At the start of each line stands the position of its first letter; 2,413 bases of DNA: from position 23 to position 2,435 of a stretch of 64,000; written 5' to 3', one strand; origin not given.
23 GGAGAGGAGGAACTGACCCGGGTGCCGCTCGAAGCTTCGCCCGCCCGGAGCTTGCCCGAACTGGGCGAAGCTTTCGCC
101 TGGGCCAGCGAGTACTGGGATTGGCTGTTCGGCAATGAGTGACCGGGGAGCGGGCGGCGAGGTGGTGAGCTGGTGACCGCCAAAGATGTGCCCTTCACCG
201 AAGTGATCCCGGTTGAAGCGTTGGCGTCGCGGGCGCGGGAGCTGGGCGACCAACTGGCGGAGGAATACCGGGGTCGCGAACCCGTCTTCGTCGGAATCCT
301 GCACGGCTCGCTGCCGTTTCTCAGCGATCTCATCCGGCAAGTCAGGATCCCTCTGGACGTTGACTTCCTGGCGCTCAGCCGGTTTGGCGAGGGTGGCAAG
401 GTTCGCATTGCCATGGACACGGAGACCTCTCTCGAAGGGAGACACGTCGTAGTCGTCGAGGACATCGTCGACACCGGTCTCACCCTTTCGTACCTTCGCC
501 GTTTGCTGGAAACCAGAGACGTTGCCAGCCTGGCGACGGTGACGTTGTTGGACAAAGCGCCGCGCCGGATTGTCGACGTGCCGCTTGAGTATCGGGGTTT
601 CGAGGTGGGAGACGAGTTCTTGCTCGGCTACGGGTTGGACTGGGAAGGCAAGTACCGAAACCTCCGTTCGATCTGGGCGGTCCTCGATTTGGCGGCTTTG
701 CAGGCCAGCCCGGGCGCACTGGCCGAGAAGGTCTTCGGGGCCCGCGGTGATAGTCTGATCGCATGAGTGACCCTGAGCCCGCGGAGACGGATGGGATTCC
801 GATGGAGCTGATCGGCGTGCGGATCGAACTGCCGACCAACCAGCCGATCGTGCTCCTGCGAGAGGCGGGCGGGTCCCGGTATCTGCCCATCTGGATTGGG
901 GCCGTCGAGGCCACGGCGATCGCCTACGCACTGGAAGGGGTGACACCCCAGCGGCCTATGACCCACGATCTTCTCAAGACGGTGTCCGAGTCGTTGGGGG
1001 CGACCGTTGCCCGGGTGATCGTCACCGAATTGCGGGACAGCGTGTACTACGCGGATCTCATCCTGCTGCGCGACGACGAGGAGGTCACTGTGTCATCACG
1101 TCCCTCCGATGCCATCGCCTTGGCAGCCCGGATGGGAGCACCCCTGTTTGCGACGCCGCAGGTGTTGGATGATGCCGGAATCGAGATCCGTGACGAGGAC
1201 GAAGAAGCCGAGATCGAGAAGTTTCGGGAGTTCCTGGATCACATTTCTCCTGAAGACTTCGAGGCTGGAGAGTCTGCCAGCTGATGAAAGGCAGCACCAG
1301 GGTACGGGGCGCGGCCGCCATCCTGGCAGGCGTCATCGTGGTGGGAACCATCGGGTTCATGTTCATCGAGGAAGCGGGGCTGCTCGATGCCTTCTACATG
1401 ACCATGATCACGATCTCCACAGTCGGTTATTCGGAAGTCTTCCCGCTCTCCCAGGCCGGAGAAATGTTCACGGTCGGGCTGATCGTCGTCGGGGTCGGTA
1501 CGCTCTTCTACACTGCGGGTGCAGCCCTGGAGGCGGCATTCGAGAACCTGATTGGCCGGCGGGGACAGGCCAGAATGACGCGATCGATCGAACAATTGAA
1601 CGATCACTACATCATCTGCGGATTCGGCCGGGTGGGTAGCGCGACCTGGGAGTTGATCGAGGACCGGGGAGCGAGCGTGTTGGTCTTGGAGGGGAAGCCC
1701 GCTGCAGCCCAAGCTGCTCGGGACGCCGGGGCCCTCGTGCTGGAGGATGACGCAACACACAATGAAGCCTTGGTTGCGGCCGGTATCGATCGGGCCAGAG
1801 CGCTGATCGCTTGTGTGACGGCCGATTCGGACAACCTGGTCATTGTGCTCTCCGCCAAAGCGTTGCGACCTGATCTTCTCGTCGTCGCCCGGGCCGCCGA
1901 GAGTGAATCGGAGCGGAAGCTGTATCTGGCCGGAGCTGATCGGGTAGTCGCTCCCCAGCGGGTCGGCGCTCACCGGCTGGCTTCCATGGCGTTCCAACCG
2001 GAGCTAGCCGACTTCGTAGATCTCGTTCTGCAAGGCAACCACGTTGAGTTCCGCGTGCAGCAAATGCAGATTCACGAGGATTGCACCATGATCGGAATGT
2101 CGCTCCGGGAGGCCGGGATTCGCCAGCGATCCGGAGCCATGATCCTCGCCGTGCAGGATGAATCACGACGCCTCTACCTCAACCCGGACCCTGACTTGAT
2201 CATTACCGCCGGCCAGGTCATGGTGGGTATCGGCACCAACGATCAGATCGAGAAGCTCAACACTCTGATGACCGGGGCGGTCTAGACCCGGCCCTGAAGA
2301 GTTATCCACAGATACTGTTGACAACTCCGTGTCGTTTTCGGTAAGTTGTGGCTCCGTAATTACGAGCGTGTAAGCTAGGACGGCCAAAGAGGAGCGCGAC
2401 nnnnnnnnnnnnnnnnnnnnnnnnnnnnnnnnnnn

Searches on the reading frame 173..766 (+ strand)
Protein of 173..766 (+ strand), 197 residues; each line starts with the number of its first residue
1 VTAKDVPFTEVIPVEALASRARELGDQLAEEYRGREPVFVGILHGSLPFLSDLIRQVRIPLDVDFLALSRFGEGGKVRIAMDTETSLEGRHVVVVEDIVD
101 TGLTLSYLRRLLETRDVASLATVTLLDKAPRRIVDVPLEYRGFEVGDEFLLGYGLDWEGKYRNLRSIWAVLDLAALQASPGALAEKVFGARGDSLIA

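Call 68: search_protein_families(library=pfam, proteins=[window:173-766:+], max_evalue=0.0001)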
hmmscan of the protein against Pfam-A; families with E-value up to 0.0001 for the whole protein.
window:173-766:+ (197 aa): 1 family
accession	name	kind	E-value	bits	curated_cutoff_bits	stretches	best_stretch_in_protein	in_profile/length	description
PF00156.33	Pribosyltran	-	1.8e-23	83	26.3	1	16-156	10-156/158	Phosphoribosyl transferase domain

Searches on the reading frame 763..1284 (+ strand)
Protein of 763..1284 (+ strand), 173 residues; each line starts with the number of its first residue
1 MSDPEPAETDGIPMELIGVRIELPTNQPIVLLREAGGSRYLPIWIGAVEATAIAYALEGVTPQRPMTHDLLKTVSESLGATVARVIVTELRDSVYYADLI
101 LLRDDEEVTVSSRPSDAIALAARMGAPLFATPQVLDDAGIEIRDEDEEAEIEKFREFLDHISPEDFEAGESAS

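Call 68: search_protein_families(library=pfam, proteins=[window:763-1284:+], max_evalue=0.0001)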
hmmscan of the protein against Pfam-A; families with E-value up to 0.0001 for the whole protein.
window:763-1284:+ (173 aa): 1 family
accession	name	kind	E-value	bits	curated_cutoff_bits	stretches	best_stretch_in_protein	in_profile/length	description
PF02577.19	BFN_dom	-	3.1e-40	136.9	27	1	30-142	1-111/112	Bifunctional nuclease domain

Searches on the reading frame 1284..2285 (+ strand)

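Call 68: search_protein_families(library=pfam, proteins=[window:1284-2285:+], max_evalue=0.0001)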
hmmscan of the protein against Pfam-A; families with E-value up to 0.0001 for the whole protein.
window:1284-2285:+ (333 aa): 3 families
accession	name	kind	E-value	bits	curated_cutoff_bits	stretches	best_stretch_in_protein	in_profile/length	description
PF02254.24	TrkA_N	-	2.6e-28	99.1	23.8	1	109-224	1-116/116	TrkA-N domain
PF07885.22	Ion_trans_2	-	4.9e-13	49.2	22.5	1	13-83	2-75/79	Ion channel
PF02080.26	TrkA_C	-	6.6e-11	42.4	27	1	260-328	3-69/71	TrkA-C domain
